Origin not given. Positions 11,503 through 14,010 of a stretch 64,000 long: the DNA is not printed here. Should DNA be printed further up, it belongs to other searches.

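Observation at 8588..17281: lva-like / split ACAD10-11-type module (kinase, small partner, phospho-eliminating ACAD, CoA ligase) sharing one operon with an ATP-dependent HyuA/HyuB pair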

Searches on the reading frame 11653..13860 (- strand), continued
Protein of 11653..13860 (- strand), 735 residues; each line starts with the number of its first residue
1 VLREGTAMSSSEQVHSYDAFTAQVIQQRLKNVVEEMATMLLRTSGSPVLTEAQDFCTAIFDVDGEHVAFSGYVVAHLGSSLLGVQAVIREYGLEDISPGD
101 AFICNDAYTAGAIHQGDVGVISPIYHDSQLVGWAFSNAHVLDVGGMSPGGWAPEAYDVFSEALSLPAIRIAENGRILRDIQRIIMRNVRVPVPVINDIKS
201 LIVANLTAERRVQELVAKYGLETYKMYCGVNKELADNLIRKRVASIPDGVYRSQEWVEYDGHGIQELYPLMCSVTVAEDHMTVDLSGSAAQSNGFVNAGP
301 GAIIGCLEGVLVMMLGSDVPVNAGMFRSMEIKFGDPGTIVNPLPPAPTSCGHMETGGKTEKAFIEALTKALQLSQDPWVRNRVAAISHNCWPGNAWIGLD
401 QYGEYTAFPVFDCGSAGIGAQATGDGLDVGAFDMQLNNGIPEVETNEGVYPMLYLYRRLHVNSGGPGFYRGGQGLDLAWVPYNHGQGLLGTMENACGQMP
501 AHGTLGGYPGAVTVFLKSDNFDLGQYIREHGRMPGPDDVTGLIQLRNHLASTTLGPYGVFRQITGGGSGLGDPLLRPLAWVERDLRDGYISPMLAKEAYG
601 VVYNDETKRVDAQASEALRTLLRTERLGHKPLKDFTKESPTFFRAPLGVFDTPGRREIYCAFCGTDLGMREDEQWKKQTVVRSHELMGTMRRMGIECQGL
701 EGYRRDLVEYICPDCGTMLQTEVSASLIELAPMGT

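Call 61: find_homologous_proteins(query=window:11653-13860:-, max_evalue=1e-40)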
Query window:11653-13860:- (735 aa): 372 proteins with E <= 1e-40 among 8000 candidates; the best 120 are listed.
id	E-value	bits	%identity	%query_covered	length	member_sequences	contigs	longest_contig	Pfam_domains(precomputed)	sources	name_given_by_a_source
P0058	0.0e+0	1696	100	99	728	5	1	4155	PF02538.20,PF08882.17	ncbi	-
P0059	0.0e+0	1404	83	98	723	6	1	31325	PF02538.20,PF08882.17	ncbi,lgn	-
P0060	0.0e+0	1102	64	98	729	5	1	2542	PF02538.20,PF08882.17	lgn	-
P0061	0.0e+0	1093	64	98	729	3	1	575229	PF02538.20,PF08882.17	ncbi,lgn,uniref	ncbi:hydantoinase B/oxoprolinase family protein [Neobacillus sp. GCM10023253]|uniref:hydantoinase B/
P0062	0.0e+0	1070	62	98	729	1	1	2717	PF02538.20,PF08882.17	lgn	-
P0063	0.0e+0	1016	62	97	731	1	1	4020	PF02538.20,PF08882.17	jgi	jgi:N-methylhydantoinase B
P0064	1.2e-291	987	58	97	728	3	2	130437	PF02538.20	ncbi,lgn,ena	-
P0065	9.3e-263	892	55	96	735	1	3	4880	PF02538.20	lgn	-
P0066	1.0e-234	799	49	98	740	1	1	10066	PF02538.20,PF08882.17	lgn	-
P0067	1.3e-233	796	50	96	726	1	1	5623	PF02538.20,PF08882.17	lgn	-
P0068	4.5e-233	794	50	97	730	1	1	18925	PF02538.20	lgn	-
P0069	7.3e-233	793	50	98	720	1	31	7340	PF02538.20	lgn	-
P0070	1.3e-232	792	49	98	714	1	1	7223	PF02538.20,PF08882.17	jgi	jgi:N-methylhydantoinase B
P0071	2.5e-232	791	50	97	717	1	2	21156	PF02538.20,PF08882.17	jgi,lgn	-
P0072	1.3e-231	789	50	97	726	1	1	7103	PF02538.20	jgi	jgi:N-methylhydantoinase B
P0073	6.6e-231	787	50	99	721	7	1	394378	PF02538.20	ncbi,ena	-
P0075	1.2e-226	773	48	98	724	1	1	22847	PF02538.20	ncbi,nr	ncbi:MAG: hydantoinase B/oxoprolinase family protein [Alicyclobacillus sp.]|nr:hydantoinase B/oxopro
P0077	5.2e-226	770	50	97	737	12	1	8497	PF02538.20,PF08882.17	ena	-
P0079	3.4e-225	768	50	97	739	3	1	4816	PF02538.20,PF08882.17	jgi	jgi:N-methylhydantoinase B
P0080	2.7e-224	765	49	98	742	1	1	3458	PF02538.20,PF08882.17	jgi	jgi:N-methylhydantoinase B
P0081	4.9e-223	761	50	96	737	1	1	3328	PF02538.20,PF08882.17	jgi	jgi:N-methylhydantoinase B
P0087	7.3e-221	753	50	96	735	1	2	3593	PF02538.20,PF08882.17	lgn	-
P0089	1.5e-220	752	47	96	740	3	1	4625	PF02538.20,PF08882.17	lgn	-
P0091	4.3e-219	748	50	97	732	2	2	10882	PF02538.20,PF08882.17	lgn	-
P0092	7.5e-219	747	49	98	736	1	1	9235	PF02538.20,PF08882.17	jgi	jgi:N-methylhydantoinase B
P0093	9.7e-219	746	49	96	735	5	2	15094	PF02538.20,PF08882.17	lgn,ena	-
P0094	1.2e-218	746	50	96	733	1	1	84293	PF02538.20,PF08882.17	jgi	jgi:N-methylhydantoinase B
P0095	1.7e-218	746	50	97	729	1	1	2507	PF02538.20,PF08882.17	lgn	-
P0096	2.2e-218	745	49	97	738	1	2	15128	PF02538.20,PF08882.17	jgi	jgi:N-methylhydantoinase B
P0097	2.4e-218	745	49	97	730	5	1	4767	PF02538.20,PF08882.17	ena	-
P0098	3.1e-218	745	46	98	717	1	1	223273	PF02538.20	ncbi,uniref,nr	ncbi:hydantoinase B/oxoprolinase family protein [Neobacillus bataviensis]|uniref:hydantoinase B/oxop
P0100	1.2e-217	743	50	97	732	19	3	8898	PF02538.20,PF08882.17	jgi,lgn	jgi:N-methylhydantoinase B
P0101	4.9e-217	741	49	98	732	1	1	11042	PF02538.20,PF08882.17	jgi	jgi:N-methylhydantoinase B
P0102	5.4e-217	741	49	96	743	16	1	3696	PF02538.20,PF08882.17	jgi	jgi:N-methylhydantoinase B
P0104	5.3e-216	737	48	98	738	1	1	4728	PF02538.20,PF08882.17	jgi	jgi:N-methylhydantoinase B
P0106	1.6e-213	729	48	96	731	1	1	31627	PF02538.20,PF08882.17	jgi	jgi:N-methylhydantoinase B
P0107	1.4e-211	723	47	96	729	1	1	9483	PF02538.20,PF08882.17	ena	-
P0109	2.0e-210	719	47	98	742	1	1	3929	PF02538.20,PF08882.17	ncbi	-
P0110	3.2e-208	712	46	98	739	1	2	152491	PF02538.20,PF08882.17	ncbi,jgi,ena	-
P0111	1.5e-207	709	48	97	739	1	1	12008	PF02538.20,PF08882.17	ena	-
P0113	5.7e-202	691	48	97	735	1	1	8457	PF02538.20,PF08882.17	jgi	jgi:N-methylhydantoinase B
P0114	7.3e-201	687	47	97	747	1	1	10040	PF02538.20,PF08882.17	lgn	-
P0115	8.7e-191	654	44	97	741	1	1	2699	PF02538.20,PF08882.17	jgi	jgi:N-methylhydantoinase B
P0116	2.1e-188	646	46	96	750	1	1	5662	PF02538.20,PF08882.17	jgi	jgi:N-methylhydantoinase B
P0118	7.5e-176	605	41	96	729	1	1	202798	PF02538.20,PF08882.17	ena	-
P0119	2.1e-174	600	40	97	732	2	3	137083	PF02538.20,PF08882.17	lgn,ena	-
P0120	1.4e-173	597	41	96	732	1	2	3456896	PF02538.20,PF08882.17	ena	-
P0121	8.9e-172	591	40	98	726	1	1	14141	PF02538.20,PF08882.17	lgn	-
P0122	2.3e-170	586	41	96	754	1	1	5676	PF02538.20,PF08882.17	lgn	-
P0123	5.7e-170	585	40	98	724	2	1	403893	PF02538.20,PF08882.17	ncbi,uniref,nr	ncbi:hydantoinase B/oxoprolinase family protein [Paenibacillus sp. BSR1-1]|uniref:hydantoinase B/oxo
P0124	2.8e-169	583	40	97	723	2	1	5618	PF02538.20,PF08882.17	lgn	-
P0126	4.0e-167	576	39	99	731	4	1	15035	PF02538.20,PF08882.17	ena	-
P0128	2.0e-166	573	40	98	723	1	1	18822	PF02538.20,PF08882.17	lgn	-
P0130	1.3e-163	564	39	96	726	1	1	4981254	PF02538.20,PF08882.17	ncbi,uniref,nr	ncbi:hydantoinase B/oxoprolinase family protein [Aneurinibacillus sp. Ricciae_BoGa-3]|uniref:hydanto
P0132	4.8e-162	559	39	96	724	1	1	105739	PF02538.20,PF08882.17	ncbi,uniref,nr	ncbi:hydantoinase B/oxoprolinase family protein [Peribacillus aracenensis]|uniref:hydantoinase B/oxo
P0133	1.6e-159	551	40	99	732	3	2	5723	PF02538.20,PF08882.17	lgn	-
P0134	2.8e-159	550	40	97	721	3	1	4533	PF02538.20,PF08882.17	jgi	jgi:N-methylhydantoinase B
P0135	6.9e-159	548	39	98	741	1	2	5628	PF02538.20,PF08882.17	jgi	jgi:N-methylhydantoinase B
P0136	4.4e-158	546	40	96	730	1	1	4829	PF02538.20,PF08882.17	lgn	-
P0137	8.6e-157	542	39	97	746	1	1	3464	PF02538.20,PF08882.17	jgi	jgi:N-methylhydantoinase B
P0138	1.4e-156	541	40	96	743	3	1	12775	PF02538.20,PF08882.17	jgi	jgi:N-methylhydantoinase B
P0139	1.7e-155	537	40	97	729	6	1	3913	PF02538.20,PF08882.17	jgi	jgi:N-methylhydantoinase B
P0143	1.1e-153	531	39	98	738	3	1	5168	PF02538.20,PF08882.17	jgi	jgi:N-methylhydantoinase B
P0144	2.0e-153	530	39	96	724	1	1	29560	PF02538.20,PF08882.17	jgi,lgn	jgi:N-methylhydantoinase B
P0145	1.7e-152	527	39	99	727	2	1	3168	PF02538.20,PF08882.17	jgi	jgi:N-methylhydantoinase B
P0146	1.2e-151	525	39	96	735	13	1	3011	PF02538.20,PF08882.17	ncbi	-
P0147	3.4e-151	523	39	97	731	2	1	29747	PF02538.20,PF08882.17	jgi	jgi:N-methylhydantoinase B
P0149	8.8e-151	522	38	99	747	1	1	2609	PF02538.20,PF08882.17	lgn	-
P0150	1.0e-150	522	39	96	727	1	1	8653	PF02538.20,PF08882.17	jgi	jgi:N-methylhydantoinase B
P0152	3.5e-150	520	38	97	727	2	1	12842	PF02538.20,PF08882.17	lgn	-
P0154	2.7e-149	517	39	98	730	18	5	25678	PF02538.20,PF08882.17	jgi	jgi:N-methylhydantoinase B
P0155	8.1e-149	515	38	96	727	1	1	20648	PF02538.20,PF08882.17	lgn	-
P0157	3.9e-148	513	40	98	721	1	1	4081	PF02538.20,PF08882.17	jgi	jgi:N-methylhydantoinase B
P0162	2.6e-147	510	38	97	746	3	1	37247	PF02538.20,PF08882.17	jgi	jgi:N-methylhydantoinase B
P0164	6.0e-147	509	38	97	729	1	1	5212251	PF02538.20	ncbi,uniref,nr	ncbi:hydantoinase B/oxoprolinase family protein [Baekduia soli]|uniref:Hydantoinase B/oxoprolinase f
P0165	6.7e-147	509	38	98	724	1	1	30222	PF02538.20,PF08882.17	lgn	-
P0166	7.2e-147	509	39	96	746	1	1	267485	PF02538.20,PF08882.17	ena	-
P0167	2.0e-146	507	40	96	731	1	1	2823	PF02538.20,PF08882.17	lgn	-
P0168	3.3e-146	507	37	96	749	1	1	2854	PF02538.20,PF08882.17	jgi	jgi:N-methylhydantoinase B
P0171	8.9e-146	505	38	99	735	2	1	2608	PF02538.20,PF08882.17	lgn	-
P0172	1.2e-145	505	38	97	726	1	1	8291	PF02538.20,PF08882.17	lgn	-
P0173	1.2e-145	505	37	97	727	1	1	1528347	PF02538.20,PF08882.17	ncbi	ncbi:MAG: hydantoinase B/oxoprolinase family protein [Solirubrobacterales bacterium]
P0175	2.5e-145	504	37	98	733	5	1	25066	PF02538.20,PF08882.17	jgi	jgi:N-methylhydantoinase B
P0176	3.2e-145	503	38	98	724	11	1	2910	PF02538.20,PF08882.17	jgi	jgi:N-methylhydantoinase B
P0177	6.8e-145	502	38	96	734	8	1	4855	PF02538.20,PF08882.17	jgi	jgi:N-methylhydantoinase B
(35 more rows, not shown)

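Call 62: find_encoding_contigs(protein=P0061, flank=10000, max_places=1)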
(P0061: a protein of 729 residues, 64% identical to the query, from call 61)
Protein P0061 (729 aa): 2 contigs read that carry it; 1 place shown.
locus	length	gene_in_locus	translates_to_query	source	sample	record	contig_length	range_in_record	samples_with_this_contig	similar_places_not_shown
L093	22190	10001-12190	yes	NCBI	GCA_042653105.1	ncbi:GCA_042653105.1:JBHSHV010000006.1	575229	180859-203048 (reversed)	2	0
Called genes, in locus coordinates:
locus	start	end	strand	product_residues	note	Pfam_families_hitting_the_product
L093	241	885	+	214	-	-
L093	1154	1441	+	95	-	-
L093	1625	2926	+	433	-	-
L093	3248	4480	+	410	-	PF07690:MFS_1, PF00083:Sugar_tr, PF07690:MFS_1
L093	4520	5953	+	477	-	PF01546:Peptidase_M20, PF07687:M20_dimer (weak)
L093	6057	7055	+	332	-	PF04960:Glutaminase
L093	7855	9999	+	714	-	PF05378:Hydant_A_N, PF01968:Hydantoinase_A, PF19278:Hydant_A_C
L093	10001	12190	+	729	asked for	PF02538:Hydantoinase_B, PF08882:Acetone_carb_G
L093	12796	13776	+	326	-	PF01497:Peripla_BP_2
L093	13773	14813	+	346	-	PF01032:FecCD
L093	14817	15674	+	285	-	PF00005:ABC_tran, PF02463:SMC_N (faint), PF13304:AAA_21 (faint)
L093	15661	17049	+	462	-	PF01656:CbiA, PF13500:AAA_26 (faint), PF07685:GATase_3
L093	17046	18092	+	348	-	PF02277:DBI_PRT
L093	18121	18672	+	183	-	PF02572:CobA_CobO_BtuR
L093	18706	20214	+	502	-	PF01656:CbiA, PF13500:AAA_26, PF01174:SNO (faint), PF07685:GATase_3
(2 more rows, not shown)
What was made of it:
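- A 64%-identical HyuB-gamma in Neobacillus sits beside an M20 peptidase and a glutaminase (call 62). The Neobacillus homolog (64% identity) lies next to an MFS transporter, an M20 peptidase and a glutaminase (call 62).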

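Call 63: find_encoding_contigs(protein=P0059, flank=10000, max_places=1)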
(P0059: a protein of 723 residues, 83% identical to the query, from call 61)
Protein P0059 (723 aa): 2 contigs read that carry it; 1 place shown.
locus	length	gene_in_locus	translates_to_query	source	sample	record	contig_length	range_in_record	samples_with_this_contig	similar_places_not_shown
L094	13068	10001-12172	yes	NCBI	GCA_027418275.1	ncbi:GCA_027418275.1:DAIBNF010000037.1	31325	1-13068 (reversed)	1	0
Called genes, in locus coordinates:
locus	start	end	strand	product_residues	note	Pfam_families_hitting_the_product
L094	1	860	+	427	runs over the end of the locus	PF00364:Biotin_lipoyl, PF02817:E3_binding, PF00198:2-oxoacid_dh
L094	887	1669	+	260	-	PF21948:LplA-B_cat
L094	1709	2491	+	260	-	PF00378:ECH_1, PF16113:ECH_2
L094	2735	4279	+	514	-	PF01039:Carboxyl_trans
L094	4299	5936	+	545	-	PF00501:AMP-binding, PF13193:AMP-binding_C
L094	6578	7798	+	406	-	PF02771:Acyl-CoA_dh_N, PF02770:Acyl-CoA_dh_M, PF00441:Acyl-CoA_dh_1, PF08028:Acyl-CoA_dh_2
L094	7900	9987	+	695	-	PF05378:Hydant_A_N, PF01968:Hydantoinase_A, PF19278:Hydant_A_C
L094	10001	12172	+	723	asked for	PF02538:Hydantoinase_B, PF08882:Acetone_carb_G (weak)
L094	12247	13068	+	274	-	?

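Call 64: find_encoding_contigs(protein=P0073, flank=10000, max_places=1)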
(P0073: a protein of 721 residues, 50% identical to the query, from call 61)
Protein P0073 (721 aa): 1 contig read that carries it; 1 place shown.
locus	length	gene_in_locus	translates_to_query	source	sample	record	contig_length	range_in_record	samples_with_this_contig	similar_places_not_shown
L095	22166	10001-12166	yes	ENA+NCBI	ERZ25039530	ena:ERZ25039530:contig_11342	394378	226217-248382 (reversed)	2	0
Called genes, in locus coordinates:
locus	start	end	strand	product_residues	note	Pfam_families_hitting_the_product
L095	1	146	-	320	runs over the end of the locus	PF00676:E1_dh, PF02775:TPP_enzyme_C (weak)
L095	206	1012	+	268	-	PF00106:adh_short, PF08659:KR, PF13561:adh_short_C2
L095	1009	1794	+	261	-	PF00378:ECH_1, PF16113:ECH_2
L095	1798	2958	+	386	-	PF02771:Acyl-CoA_dh_N, PF02770:Acyl-CoA_dh_M, PF00441:Acyl-CoA_dh_1, PF08028:Acyl-CoA_dh_2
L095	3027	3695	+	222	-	PF00440:TetR_N, PF17932:TetR_C_24, PF17935:TetR_C_27 (faint)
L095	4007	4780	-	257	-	PF06314:ADC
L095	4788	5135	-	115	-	PF07110:EthD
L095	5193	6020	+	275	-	PF00106:adh_short, PF08659:KR, PF13561:adh_short_C2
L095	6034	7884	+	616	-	PF01590:GAF, PF13185:GAF_2, PF13492:GAF_3, PF17853:GGDEF_2 (weak), PF13556:HTH_30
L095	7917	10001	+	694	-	PF05378:Hydant_A_N, PF01968:Hydantoinase_A, PF19278:Hydant_A_C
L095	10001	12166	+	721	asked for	PF02538:Hydantoinase_B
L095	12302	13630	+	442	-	PF13433:Peripla_BP_5 (weak), PF13458:Peripla_BP_6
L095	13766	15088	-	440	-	PF00501:AMP-binding, PF13193:AMP-binding_C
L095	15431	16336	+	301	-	PF08450:SGL, PF24684:Vgb_lyase (faint)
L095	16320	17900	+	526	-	PF00501:AMP-binding, PF13193:AMP-binding_C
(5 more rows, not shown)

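Call 66: find_encoding_contigs(protein=P0164, flank=10000, max_places=1)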
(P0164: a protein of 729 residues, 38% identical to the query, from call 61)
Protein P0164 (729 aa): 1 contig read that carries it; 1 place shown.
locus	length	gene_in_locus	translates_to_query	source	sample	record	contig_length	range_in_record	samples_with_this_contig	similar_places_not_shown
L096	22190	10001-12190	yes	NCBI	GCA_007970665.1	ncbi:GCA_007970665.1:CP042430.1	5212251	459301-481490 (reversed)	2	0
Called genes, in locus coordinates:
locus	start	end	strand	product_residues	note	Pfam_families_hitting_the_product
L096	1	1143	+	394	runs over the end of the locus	PF02771:Acyl-CoA_dh_N, PF02770:Acyl-CoA_dh_M, PF00441:Acyl-CoA_dh_1, PF08028:Acyl-CoA_dh_2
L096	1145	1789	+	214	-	PF00440:TetR_N, PF17932:TetR_C_24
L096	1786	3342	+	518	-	PF01039:Carboxyl_trans, PF03255:ACCA (faint)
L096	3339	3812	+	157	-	PF19315:MC_hydratase, PF01575:MaoC_dehydratas, PF13452:FAS1_DH_region (weak)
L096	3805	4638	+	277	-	PF03328:HpcH_HpaI, PF15617:C-C_Bond_Lyase (faint)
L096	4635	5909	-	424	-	PF00291:PALP, PF00585:Thr_dehydrat_C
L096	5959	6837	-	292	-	PF00106:adh_short, PF08659:KR, PF13561:adh_short_C2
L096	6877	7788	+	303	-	PF00753:Lactamase_B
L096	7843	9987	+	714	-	PF05378:Hydant_A_N, PF01968:Hydantoinase_A, PF19278:Hydant_A_C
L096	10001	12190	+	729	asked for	PF02538:Hydantoinase_B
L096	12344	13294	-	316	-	PF01522:Polysacc_deac_1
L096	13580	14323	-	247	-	PF00106:adh_short, PF01370:Epimerase (weak), PF08659:KR, PF13561:adh_short_C2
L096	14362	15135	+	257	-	PF13489:Methyltransf_23, PF13847:Methyltransf_31 (weak), PF08241:Methyltransf_11, PF08242:Methyltransf_12, PF13649:Methyltransf_25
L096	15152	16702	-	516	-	PF00083:Sugar_tr, PF07690:MFS_1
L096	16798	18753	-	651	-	PF06965:Na_H_antiport_1, PF13462:Thioredoxin_4, PF01323:DSBA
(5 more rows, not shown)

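Call 67: find_encoding_contigs(protein=P0098, flank=10000, max_places=1)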
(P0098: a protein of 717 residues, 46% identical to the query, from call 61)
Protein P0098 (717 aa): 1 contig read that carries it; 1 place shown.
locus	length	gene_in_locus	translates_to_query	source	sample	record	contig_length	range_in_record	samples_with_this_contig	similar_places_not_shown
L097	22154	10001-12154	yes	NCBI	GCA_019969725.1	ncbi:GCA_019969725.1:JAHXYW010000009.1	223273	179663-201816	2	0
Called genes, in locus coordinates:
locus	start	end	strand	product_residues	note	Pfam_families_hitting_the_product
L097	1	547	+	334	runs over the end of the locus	PF00676:E1_dh, PF02775:TPP_enzyme_C (weak)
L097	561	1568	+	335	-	PF02779:Transket_pyr, PF02780:Transketolase_C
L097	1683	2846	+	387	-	PF00364:Biotin_lipoyl, PF02817:E3_binding, PF00198:2-oxoacid_dh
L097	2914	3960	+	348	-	PF08240:ADH_N, PF16912:Glu_dehyd_C, PF00107:ADH_zinc_N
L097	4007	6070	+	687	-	PF26965:MimR_N, PF01590:GAF (weak), PF00158:Sigma54_activat, PF14532:Sigma54_activ_2, PF07724:AAA_2 (weak), PF07728:AAA_5, PF25601:AAA_lid_14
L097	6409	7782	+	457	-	PF07690:MFS_1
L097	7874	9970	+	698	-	PF05378:Hydant_A_N, PF01968:Hydantoinase_A, PF19278:Hydant_A_C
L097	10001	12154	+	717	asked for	PF02538:Hydantoinase_B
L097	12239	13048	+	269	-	PF04199:Cyclase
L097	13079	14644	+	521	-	PF00501:AMP-binding, PF13193:AMP-binding_C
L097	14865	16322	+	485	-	PF11794:HpaB_N, PF03241:HpaB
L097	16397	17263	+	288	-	PF01262:AlaDh_PNT_C (faint), PF02737:3HCDH_N, PF00725:3HCDH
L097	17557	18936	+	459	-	PF00890:FAD_binding_2 (weak), PF01134:GIDA, PF03486:HI0933_like (weak), PF07992:Pyr_redox_2, PF12831:FAD_oxidored, PF13738:Pyr_redox_3, PF00070:Pyr_redox, PF02852:Pyr_redox_dim, +4 more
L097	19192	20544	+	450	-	PF00289:Biotin_carb_N, PF02222:ATP-grasp, PF02786:CPSase_L_D2, PF07478:Dala_Dala_lig_C, PF02785:Biotin_carb_C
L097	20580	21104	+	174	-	PF25984:BSH_YknX (faint), PF00364:Biotin_lipoyl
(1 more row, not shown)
